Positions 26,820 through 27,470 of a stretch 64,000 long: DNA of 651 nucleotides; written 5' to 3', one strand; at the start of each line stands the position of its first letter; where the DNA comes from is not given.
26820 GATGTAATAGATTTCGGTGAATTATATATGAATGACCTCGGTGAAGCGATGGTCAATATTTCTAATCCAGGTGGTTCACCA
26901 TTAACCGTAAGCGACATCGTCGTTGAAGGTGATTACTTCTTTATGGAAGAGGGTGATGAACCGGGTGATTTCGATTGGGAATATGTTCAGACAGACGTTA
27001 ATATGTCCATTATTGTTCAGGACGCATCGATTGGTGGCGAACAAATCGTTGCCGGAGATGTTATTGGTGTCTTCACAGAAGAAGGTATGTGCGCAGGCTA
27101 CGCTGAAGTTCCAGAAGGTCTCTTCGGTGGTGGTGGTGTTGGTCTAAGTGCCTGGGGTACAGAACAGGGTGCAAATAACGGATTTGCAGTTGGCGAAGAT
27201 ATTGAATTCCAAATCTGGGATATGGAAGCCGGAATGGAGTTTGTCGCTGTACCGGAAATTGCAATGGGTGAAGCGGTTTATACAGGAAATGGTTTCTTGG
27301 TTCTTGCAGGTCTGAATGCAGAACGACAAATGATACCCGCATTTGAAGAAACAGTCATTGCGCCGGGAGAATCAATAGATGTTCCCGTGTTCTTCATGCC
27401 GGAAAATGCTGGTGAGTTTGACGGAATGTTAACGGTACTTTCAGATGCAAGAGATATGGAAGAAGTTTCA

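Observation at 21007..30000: Apparently undescribed ~110-aa 'NMS' domain: 11 copies in the giant protein and one before the CTD of every stalk paralog (18 in the window)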

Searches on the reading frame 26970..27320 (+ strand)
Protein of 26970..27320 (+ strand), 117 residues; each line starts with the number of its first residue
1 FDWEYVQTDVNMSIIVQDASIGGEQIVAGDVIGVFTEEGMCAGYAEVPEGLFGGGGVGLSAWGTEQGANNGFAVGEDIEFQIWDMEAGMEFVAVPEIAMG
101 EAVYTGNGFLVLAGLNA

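Call 10: search_protein_families(library=pfam, proteins=[window:26970-27320:+], max_evalue=10)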
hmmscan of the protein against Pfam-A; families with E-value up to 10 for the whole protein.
seq(117 aa): 1 family
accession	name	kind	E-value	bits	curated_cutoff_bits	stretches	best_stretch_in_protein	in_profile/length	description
PF23770.1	Beta-prop_RIG_1st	-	0.14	11.1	27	1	61-89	44-74/517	RIG first beta-propeller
